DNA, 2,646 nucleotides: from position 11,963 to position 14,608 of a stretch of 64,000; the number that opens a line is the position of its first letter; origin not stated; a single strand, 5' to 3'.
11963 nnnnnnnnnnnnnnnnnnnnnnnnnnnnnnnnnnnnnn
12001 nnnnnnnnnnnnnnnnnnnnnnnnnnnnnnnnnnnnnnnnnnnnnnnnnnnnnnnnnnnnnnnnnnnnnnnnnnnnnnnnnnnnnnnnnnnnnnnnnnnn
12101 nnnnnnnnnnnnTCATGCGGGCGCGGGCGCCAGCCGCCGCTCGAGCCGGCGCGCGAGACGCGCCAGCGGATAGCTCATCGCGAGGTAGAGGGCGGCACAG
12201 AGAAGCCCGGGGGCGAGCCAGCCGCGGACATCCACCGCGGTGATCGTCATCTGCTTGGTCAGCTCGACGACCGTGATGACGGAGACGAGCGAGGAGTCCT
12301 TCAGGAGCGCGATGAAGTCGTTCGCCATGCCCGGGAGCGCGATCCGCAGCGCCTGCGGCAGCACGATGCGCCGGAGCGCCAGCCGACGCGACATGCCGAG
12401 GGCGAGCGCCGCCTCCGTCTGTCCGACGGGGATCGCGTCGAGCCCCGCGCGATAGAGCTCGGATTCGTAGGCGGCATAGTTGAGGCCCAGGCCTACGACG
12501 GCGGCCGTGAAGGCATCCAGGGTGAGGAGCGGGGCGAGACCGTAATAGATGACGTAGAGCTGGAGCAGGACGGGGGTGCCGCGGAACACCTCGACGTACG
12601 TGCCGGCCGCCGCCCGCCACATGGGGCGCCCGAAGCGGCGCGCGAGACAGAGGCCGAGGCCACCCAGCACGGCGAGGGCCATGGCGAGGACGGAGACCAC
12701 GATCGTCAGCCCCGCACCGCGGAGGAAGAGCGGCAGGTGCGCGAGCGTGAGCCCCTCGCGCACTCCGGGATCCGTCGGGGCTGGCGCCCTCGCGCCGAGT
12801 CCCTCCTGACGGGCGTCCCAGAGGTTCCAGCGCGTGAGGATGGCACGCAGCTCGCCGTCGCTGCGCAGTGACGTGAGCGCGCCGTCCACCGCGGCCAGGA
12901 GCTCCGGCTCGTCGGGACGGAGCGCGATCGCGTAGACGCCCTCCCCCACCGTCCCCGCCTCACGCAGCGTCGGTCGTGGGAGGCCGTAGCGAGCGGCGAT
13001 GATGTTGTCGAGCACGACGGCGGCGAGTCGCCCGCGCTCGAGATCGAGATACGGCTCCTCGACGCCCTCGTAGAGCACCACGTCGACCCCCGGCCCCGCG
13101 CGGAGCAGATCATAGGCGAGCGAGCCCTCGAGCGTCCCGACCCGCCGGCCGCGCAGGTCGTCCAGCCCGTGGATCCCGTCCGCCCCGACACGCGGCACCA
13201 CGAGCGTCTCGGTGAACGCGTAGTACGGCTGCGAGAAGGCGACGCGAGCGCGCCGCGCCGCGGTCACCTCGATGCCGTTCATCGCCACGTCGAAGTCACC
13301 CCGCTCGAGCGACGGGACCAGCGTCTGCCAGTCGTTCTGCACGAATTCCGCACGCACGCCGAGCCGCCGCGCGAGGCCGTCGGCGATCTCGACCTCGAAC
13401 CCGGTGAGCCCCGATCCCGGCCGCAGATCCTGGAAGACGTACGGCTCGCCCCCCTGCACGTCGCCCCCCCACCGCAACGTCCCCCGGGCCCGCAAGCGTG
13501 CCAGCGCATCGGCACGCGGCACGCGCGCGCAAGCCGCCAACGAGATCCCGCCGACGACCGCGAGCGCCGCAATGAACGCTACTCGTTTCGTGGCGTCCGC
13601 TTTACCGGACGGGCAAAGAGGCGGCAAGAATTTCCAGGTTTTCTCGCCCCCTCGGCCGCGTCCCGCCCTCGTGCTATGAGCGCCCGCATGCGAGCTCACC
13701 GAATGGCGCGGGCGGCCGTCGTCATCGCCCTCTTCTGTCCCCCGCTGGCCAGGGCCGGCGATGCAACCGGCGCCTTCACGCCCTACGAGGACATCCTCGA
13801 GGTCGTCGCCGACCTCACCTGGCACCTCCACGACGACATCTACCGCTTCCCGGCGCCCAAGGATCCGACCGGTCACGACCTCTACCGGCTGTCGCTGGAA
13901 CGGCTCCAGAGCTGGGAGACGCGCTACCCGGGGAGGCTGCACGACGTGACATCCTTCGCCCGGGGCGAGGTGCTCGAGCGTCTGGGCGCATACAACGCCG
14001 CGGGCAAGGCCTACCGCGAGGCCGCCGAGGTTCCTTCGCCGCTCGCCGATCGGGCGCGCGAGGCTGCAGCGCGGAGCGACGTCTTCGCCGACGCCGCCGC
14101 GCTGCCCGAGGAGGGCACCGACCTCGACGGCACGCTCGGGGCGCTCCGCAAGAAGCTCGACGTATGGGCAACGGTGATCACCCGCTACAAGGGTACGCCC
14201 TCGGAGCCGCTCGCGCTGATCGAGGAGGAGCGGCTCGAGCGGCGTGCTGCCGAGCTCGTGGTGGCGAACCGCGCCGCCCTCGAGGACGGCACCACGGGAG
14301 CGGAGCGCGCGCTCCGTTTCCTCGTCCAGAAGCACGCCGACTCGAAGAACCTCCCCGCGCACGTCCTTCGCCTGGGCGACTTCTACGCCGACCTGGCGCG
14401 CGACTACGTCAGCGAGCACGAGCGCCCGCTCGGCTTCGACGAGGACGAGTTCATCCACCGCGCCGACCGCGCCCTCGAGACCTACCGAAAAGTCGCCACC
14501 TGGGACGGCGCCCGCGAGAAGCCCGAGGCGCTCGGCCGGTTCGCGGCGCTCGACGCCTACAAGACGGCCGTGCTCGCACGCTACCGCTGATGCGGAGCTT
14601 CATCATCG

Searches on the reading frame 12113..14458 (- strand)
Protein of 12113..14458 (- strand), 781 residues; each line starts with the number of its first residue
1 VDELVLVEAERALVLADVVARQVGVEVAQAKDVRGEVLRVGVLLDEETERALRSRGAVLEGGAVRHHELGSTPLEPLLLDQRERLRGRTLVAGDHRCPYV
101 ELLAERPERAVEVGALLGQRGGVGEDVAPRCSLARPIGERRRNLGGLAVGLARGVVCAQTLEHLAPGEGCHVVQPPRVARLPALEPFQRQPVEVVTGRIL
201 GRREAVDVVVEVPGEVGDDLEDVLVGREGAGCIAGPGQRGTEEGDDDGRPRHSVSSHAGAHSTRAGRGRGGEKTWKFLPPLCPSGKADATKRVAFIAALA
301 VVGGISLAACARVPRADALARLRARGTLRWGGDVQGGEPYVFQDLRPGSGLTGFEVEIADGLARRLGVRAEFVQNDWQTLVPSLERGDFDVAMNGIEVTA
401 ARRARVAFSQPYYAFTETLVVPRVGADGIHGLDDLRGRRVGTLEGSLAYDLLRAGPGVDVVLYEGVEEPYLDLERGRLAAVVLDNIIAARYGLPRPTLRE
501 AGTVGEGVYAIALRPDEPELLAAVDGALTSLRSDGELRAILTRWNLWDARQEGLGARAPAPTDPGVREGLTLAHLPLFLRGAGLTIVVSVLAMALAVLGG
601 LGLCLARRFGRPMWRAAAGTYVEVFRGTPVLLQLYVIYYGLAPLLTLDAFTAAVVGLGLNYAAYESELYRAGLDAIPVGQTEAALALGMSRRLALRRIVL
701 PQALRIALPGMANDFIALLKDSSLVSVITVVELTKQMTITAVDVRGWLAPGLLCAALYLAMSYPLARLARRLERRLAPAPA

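Call 51: search_protein_families(library=pfam, proteins=[window:12113-14458:-], max_evalue=0.0001)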
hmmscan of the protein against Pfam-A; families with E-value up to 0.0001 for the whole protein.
window:12113-14458:- (781 aa): 2 families
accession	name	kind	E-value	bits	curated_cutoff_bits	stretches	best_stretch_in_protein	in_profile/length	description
PF00497.25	SBP_bac_3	-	1e-28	100.2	26.4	1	338-544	10-129/132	Bacterial extracellular solute-binding proteins, family 3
PF00528.27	BPD_transp_1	-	6.1e-21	75.4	26.4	1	601-776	4-182/184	Binding-protein-dependent transport system inner membrane component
